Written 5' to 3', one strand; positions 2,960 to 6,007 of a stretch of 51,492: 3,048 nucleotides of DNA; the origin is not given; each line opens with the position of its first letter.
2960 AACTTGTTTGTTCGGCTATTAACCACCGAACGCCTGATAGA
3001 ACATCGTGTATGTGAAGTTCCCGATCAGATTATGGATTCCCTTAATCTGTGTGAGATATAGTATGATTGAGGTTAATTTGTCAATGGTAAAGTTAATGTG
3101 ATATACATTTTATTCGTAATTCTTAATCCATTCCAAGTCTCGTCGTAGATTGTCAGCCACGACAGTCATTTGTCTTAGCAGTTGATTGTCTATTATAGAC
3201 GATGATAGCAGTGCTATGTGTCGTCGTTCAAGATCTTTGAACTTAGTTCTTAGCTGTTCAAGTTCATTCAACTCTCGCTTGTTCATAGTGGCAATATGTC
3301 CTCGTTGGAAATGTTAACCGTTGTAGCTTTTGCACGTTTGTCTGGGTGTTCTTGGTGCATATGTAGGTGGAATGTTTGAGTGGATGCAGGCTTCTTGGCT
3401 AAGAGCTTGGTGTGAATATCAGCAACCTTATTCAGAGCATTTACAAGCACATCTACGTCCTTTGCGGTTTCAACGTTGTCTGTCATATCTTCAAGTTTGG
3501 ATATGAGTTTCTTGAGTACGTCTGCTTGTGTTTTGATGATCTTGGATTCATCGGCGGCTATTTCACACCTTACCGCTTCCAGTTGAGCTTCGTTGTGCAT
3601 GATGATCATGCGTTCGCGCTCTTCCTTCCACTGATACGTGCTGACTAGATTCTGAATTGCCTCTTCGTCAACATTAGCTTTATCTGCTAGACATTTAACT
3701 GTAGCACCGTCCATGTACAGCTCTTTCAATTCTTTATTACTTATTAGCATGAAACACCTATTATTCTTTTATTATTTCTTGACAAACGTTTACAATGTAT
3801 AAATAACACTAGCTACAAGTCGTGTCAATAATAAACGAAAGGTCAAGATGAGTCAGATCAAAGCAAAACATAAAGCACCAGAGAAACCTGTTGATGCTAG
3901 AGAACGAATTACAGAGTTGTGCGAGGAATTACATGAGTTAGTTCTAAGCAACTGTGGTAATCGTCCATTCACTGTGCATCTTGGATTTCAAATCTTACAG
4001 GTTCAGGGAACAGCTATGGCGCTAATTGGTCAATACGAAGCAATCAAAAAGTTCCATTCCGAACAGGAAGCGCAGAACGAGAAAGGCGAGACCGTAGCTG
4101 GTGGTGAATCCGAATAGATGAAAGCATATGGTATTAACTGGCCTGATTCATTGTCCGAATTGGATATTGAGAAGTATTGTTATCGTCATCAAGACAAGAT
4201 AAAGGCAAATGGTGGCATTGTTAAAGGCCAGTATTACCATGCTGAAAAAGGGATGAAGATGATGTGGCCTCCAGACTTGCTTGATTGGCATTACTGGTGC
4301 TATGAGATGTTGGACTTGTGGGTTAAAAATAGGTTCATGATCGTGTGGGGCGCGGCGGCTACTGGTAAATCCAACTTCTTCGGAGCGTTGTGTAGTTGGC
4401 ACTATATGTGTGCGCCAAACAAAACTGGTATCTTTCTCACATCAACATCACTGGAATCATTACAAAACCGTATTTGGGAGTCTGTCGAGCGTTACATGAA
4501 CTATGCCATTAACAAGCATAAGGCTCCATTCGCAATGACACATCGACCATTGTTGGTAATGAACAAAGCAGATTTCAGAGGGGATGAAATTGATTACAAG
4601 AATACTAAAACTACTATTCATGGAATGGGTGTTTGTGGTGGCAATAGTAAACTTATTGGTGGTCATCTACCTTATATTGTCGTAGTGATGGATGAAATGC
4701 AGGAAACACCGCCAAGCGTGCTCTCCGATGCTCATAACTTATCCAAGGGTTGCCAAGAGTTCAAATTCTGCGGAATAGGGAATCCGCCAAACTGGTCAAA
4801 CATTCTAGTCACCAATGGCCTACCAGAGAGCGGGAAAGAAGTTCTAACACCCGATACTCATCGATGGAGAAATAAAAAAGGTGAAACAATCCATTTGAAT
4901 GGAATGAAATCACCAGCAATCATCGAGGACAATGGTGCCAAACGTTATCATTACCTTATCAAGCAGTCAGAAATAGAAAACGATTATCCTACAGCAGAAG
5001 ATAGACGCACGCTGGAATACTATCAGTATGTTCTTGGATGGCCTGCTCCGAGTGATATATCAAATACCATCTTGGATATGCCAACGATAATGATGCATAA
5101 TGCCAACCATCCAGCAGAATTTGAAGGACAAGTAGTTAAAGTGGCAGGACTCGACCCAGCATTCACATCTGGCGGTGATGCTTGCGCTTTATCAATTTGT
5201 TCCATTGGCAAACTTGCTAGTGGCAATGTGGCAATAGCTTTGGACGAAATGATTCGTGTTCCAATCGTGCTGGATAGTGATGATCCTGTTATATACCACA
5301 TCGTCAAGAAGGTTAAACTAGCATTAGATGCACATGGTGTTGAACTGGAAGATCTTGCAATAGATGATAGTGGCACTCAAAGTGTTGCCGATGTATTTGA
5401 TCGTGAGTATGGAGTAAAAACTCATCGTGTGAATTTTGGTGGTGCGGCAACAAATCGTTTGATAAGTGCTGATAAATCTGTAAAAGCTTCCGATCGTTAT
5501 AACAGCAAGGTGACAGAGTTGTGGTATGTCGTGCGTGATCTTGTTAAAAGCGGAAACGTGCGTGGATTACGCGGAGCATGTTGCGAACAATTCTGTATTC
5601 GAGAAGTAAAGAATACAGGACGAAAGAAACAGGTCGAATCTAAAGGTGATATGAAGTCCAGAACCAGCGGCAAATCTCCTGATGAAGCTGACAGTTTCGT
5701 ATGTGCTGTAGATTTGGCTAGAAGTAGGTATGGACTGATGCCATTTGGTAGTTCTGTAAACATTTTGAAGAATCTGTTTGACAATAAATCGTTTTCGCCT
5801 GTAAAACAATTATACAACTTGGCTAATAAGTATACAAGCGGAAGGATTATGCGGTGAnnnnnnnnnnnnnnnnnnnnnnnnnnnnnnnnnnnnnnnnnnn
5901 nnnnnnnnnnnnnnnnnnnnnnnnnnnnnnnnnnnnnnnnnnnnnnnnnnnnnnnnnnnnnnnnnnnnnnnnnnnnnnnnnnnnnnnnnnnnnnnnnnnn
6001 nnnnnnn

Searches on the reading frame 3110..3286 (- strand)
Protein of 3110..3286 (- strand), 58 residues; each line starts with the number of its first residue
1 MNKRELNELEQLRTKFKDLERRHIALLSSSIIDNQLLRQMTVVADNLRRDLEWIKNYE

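Call 9: search_protein_families(library=phrogs, proteins=[window:3110-3286:-], max_evalue=0.1)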
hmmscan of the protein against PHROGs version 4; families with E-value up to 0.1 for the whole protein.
window:3110-3286:- (58 aa): 1 family
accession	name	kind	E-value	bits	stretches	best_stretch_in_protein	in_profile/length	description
phrog_16404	-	unknown function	0.024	16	0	4-26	78-100/110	-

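Call 10: search_protein_families(library=pfam, proteins=[window:3110-3286:-], max_evalue=0.1)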
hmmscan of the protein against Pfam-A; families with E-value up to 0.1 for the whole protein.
window:3110-3286:- (58 aa): 1 family
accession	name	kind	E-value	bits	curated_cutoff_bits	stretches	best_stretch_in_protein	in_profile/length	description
PF05384.16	DegS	-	0.025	14.5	27.6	1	10-55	101-146/159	Sensor protein DegS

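Call 83: search_protein_families(library=phrogs, proteins=[window:3110-3286:-], max_evalue=0.01)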
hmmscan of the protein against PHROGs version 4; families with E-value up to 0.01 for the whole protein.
window:3110-3286:- (58 aa): 0 families

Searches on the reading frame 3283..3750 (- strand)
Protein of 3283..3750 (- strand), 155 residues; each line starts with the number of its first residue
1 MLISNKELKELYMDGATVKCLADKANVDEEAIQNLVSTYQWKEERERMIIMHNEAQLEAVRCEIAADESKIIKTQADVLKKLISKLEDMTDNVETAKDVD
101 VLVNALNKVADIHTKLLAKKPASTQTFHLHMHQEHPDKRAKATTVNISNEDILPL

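Call 9: search_protein_families(library=phrogs, proteins=[window:3283-3750:-], max_evalue=0.1)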
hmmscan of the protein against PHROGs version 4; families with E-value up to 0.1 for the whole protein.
window:3283-3750:- (155 aa): 3 families
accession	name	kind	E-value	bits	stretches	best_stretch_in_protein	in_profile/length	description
phrog_4151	-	DNA, RNA and nucleotide metabolism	1.4e-08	35.7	1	5-108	10-122/154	DNA binding protein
phrog_12942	-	unknown function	0.0038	18.1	1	22-104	34-113/197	-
phrog_1889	-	head and packaging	0.031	14.8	1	7-47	11-54/276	terminase small subunit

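Call 10: search_protein_families(library=pfam, proteins=[window:3283-3750:-], max_evalue=0.1)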
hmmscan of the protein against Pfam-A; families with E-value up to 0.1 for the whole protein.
window:3283-3750:- (155 aa): 0 families

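Call 12: find_related_loci(query=window:3283-3750:-, collection=viral_contigs, flank=6000)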
Query window:3283-3750:- (155 aa) in viral_contigs; peptide patterns used: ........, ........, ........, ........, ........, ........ (x = any residue, [..] = any of these).
7 stretches matched a pattern, but none encodes a relative of the query by tblastn (E <= 1e-3).

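Call 27: find_homologous_proteins(query=window:3283-3750:-)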
Query window:3283-3750:- (155 aa): 1 proteins with E <= 0.001 among 56 candidates.
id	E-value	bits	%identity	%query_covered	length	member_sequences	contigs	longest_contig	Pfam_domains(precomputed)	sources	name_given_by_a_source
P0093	4.1e-90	317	98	100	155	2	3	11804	-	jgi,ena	-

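Call 29: find_encoding_contigs(protein=P0093, flank=8000, max_places=6)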
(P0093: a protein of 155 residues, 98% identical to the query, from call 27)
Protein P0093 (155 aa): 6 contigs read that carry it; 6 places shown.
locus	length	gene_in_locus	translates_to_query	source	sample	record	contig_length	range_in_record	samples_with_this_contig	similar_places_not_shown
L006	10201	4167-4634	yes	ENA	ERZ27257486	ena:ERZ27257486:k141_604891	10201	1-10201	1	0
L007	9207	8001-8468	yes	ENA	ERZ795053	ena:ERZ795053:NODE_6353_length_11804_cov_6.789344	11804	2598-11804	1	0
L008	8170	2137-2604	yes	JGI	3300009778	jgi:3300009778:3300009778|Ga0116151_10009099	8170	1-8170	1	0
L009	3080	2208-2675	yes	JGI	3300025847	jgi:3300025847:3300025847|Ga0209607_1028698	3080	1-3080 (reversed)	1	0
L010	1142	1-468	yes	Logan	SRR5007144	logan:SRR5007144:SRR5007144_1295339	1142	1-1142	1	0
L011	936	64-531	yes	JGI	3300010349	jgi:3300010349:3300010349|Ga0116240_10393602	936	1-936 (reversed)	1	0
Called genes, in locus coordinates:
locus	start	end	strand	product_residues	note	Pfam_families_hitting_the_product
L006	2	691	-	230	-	?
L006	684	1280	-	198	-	-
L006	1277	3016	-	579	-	-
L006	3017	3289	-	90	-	-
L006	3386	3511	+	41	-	-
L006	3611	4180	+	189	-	PF01555:N6_N4_Mtase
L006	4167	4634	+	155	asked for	-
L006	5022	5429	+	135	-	-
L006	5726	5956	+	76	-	-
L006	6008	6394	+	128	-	-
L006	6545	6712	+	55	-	-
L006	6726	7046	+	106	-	-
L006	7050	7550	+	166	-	-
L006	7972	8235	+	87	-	PF26096:DUF8033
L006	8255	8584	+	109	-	-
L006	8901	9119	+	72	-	-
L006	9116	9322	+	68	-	-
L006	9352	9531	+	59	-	-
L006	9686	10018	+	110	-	-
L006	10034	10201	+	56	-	?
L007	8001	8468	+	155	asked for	-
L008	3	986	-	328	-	?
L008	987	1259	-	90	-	-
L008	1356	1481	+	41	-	-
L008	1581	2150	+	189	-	PF01555:N6_N4_Mtase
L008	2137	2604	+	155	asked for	-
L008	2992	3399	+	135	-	-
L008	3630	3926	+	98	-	-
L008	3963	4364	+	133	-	-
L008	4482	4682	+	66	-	-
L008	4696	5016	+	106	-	-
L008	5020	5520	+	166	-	-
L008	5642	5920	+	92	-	-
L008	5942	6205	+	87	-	PF26096:DUF8033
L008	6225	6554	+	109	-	-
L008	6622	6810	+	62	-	-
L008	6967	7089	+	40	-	-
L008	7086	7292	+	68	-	-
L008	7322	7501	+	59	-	-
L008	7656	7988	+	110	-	-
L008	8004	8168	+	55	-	?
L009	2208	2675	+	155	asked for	-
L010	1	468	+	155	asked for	?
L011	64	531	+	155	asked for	-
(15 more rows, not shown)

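Call 74: search_dna_similar(query=L006:5022-5429:+, collection=phages, mode=protein, max_evalue=1, max_rows=10)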
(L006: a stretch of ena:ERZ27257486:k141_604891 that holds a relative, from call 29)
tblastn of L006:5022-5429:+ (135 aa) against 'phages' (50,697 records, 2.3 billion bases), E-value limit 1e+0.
No match.
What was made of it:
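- On Pseudogene of a known protein family: tblastn against the phage collection was run (call 74).
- tblastn against 50,697 phage records finds nothing (call 74).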

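Call 76: search_protein_families(library=pfam, proteins=[L006:5022-5429:+], max_evalue=1)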
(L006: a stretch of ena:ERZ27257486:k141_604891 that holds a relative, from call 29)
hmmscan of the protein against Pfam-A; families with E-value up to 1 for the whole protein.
L006:5022-5429:+ (135 aa): 1 family
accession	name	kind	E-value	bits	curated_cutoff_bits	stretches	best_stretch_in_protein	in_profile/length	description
PF24675.1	NpmA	-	0.0037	17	60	1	4-87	77-159/214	16S rRNA (adenine(1408)-N(1))-methyltransferase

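Call 83: search_protein_families(library=phrogs, proteins=[L006:5726-5956:+, L006:6008-6394:+, L006:6545-6712:+, L006:6726-7046:+, L008:3630-3926:+, L008:3963-4364:+, L008:4482-4682:+, L006:3611-4180:+], max_evalue=0.01)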
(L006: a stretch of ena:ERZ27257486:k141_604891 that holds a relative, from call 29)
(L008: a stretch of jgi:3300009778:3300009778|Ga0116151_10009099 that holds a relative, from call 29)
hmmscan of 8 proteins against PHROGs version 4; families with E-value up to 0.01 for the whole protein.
L006:5726-5956:+ (76 aa): 0 families

L006:6008-6394:+ (128 aa): 0 families

L006:6545-6712:+ (55 aa): 0 families

L006:6726-7046:+ (106 aa): 0 families

L008:3630-3926:+ (98 aa): 0 families

L008:3963-4364:+ (133 aa): 0 families

L008:4482-4682:+ (66 aa): 0 families

L006:3611-4180:+ (189 aa): 12 families
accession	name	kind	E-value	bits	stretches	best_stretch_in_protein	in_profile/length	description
phrog_67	-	other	4.6e-49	169.1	1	5-187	197-349/743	DNA methyltransferase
phrog_18293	-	other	1.7e-45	154.8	1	79-188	4-114/119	methyltransferase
phrog_3008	-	other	1e-28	101.2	1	116-188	146-218/244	DNA methyltransferase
phrog_498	-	other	1.9e-23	83.9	1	19-185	297-424/633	DNA methyltransferase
phrog_12862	-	unknown function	2.3e-22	80.5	1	2-82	64-136/149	-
phrog_23148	-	unknown function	4e-18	67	1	100-184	66-149/165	-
phrog_8769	-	other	2.3e-16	60.4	1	132-183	4-55/71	methyltransferase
phrog_23085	-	unknown function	3.9e-12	47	1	107-186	32-110/138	-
phrog_6952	-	other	1.7e-10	42.1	1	120-183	114-177/181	DNA methyltransferase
phrog_16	-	DNA, RNA and nucleotide metabolism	1.6e-06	27.7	1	87-178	838-906/986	DNA helicase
phrog_12517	-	unknown function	0.00022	21.5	1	127-184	93-150/316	-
phrog_18146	-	other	0.0036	17.3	1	125-170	54-100/452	DNA methyltransferase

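Call 84: search_protein_families(library=pfam, proteins=[L006:5726-5956:+, L006:6008-6394:+, L006:6545-6712:+, L006:6726-7046:+, L008:3630-3926:+, L008:3963-4364:+, L008:4482-4682:+, window:3283-3750:-], max_evalue=0.01)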
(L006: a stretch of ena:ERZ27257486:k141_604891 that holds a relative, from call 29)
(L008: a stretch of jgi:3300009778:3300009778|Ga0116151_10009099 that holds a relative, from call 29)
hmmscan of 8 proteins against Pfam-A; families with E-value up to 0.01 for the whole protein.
L006:5726-5956:+ (76 aa): 0 families

L006:6008-6394:+ (128 aa): 0 families

L006:6545-6712:+ (55 aa): 0 families

L006:6726-7046:+ (106 aa): 1 family
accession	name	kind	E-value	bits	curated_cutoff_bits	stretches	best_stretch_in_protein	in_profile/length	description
PF15888.10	FOG_N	-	0.0026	18.8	27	1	41-88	18-66/111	Folded gastrulation N-terminus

L008:3630-3926:+ (98 aa): 0 families

L008:3963-4364:+ (133 aa): 0 families

L008:4482-4682:+ (66 aa): 0 families

window:3283-3750:- (155 aa): 0 families

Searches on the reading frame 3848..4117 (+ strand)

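Call 9: search_protein_families(library=phrogs, proteins=[window:3848-4117:+], max_evalue=0.1)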
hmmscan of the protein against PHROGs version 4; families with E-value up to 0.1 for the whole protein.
window:3848-4117:+ (89 aa): 1 family
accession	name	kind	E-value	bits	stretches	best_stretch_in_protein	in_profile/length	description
phrog_33302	-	unknown function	0.048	14.9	1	32-84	56-109/117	-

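Call 10: search_protein_families(library=pfam, proteins=[window:3848-4117:+], max_evalue=0.1)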
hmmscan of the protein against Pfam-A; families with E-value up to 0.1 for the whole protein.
window:3848-4117:+ (89 aa): 0 families

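Call 84: search_protein_families(library=pfam, proteins=[window:3848-4117:+], max_evalue=0.01)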
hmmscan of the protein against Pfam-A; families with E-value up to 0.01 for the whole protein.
window:3848-4117:+ (89 aa): 0 families

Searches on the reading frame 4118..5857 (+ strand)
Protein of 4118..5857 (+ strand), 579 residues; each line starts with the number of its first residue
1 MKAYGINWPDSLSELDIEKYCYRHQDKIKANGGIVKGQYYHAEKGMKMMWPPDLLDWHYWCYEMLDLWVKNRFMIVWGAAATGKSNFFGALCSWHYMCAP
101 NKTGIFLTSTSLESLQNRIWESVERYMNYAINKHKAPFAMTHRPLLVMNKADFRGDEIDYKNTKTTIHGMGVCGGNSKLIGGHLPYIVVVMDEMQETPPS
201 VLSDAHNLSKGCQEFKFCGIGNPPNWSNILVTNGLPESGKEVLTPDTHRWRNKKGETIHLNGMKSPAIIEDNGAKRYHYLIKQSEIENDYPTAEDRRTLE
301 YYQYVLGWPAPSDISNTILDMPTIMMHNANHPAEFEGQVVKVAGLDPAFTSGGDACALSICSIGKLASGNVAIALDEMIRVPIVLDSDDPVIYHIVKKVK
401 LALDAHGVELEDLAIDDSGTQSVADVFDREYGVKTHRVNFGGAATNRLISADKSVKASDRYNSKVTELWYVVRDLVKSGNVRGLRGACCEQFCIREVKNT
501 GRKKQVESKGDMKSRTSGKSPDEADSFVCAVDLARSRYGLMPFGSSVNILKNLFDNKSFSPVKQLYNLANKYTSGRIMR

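Call 9: search_protein_families(library=phrogs, proteins=[window:4118-5857:+], max_evalue=0.1)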
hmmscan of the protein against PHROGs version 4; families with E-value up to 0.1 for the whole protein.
window:4118-5857:+ (579 aa): 1 family
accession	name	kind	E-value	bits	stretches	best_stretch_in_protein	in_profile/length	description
phrog_2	-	head and packaging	1.7e-09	38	1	46-532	257-590/807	terminase large subunit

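Call 10: search_protein_families(library=pfam, proteins=[window:4118-5857:+], max_evalue=0.1)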
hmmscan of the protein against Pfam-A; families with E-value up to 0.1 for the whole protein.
window:4118-5857:+ (579 aa): 0 families

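Call 18: find_related_loci(query=window:4118-5857:+, collection=viral_contigs, flank=8000)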
Query window:4118-5857:+ (579 aa) in viral_contigs; peptide patterns used: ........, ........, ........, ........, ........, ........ (x = any residue, [..] = any of these).
10 stretches matched a pattern, but none encodes a relative of the query by tblastn (E <= 1e-3).

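Call 19: find_homologous_proteins(query=window:4118-5857:+)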
Query window:4118-5857:+ (579 aa): 92 proteins with E <= 0.001 among 8000 candidates.
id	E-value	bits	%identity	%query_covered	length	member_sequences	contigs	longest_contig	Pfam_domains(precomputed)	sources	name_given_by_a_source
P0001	0.0e+0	1370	100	100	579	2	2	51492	-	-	-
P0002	6.9e-156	538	46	93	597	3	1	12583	-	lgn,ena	-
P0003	1.4e-95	339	35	93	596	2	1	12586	-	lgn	-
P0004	1.5e-83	299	32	95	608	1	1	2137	-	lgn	-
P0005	8.8e-82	294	32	93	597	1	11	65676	-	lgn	-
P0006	9.1e-82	294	33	93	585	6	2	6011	-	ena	-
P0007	1.4e-80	290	33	95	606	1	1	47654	-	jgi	-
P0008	1.8e-80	289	32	93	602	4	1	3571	-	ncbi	-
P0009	7.2e-80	287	32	99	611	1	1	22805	-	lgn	-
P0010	4.3e-79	285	31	97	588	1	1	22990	-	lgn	-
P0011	1.7e-78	283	32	93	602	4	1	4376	-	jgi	-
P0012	2.6e-78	282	30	93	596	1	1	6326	-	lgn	-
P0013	2.8e-78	282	32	95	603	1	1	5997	-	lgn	-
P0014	4.8e-78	281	33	94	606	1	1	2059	-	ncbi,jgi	jgi:hypothetical protein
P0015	5.3e-78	281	32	91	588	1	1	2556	-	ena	-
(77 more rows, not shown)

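Call 20: find_encoding_contigs(protein=P0002, flank=10000, max_places=3)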
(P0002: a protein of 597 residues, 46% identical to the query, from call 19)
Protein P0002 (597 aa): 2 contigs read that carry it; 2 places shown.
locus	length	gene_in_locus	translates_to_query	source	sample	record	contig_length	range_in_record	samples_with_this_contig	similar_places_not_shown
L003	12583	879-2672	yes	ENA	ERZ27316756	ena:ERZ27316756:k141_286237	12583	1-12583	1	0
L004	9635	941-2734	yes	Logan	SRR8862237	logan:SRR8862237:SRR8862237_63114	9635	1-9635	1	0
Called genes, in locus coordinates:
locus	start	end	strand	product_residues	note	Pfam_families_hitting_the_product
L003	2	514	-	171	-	?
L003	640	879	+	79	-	-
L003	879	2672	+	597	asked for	-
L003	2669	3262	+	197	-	-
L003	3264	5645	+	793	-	-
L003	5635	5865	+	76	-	-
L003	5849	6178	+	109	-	-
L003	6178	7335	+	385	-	-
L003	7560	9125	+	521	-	-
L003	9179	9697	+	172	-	-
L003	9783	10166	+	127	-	-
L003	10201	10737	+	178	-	-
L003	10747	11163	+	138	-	-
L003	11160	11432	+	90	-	-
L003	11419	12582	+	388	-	?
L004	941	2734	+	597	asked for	-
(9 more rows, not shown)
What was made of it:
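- Tried and rejected: The nearest terminase relative (46% identity) has contigs that end just before the homologous position (call 20).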

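Call 21: find_encoding_contigs(protein=P0003, flank=10000, max_places=3)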
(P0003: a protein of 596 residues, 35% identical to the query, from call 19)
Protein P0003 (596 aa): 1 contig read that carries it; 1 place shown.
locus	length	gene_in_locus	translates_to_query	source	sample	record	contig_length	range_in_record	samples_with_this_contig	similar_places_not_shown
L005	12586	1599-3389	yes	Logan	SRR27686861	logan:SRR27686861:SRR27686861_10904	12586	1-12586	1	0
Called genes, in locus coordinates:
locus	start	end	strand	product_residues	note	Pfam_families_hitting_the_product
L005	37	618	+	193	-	-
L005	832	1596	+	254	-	PF01844:HNH (weak)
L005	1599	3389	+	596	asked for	-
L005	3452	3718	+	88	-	-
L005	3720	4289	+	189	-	-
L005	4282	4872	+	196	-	-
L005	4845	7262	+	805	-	-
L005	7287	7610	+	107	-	-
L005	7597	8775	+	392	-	-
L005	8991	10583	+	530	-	-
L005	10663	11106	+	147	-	-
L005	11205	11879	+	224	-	PF07484:Collar (weak)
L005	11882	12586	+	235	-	?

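Call 61: find_encoding_contigs(protein=P0005, flank=10000, max_places=2)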
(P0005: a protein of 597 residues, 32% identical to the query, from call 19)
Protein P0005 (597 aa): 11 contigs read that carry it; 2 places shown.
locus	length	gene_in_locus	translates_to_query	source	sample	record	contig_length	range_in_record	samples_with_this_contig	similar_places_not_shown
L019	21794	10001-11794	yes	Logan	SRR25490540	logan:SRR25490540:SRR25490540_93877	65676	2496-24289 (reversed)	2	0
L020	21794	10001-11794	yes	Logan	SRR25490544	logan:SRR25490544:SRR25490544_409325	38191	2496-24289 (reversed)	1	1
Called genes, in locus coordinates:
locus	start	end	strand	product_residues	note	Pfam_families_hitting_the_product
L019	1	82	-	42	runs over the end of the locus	-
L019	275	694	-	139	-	-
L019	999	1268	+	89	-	-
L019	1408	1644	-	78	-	-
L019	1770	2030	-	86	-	-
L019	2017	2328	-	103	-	-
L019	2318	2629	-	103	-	-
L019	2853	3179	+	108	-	-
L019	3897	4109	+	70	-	-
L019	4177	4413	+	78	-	-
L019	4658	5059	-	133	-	-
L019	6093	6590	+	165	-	-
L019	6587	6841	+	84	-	-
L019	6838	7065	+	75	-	-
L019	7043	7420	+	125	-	-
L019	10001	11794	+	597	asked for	-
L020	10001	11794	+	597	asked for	-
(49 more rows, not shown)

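Call 62: find_encoding_contigs(protein=P0007, flank=10000, max_places=2)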
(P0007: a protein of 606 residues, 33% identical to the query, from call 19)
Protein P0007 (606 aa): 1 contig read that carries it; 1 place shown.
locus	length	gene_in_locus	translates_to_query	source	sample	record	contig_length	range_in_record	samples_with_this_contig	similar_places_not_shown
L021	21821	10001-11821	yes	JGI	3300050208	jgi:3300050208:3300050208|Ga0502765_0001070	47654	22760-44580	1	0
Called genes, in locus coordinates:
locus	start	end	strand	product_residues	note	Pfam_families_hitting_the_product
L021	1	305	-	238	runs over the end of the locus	-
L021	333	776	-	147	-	-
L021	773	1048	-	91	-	-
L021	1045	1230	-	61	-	-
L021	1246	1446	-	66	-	-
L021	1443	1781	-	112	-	-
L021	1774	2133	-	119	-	-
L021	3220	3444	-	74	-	-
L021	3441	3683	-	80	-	-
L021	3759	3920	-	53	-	-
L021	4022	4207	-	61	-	-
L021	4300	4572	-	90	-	-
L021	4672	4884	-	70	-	-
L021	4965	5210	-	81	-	-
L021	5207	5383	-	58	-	-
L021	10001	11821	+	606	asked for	-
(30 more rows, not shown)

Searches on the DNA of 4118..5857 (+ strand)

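Call 64: search_rna_families(sources=[L019, L020, L021, L006, L008, L012], threshold=gathering)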
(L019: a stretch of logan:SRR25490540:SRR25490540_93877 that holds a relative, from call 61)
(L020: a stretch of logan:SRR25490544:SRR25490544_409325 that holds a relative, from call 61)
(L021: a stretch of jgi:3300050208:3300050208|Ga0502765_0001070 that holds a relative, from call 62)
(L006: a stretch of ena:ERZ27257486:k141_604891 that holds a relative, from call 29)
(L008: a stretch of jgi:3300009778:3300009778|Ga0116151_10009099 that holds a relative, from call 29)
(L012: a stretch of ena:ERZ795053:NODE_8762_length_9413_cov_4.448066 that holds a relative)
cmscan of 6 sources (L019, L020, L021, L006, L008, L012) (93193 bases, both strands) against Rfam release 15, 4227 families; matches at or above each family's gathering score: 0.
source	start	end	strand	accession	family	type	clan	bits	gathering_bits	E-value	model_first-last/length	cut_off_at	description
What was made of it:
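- On GOLLD, ROOL, group I and II introns, ribozymes, riboswitches, 6S, pRNA, c4 and every other Rfam 15 family: Six related loci give nothing (call 64).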
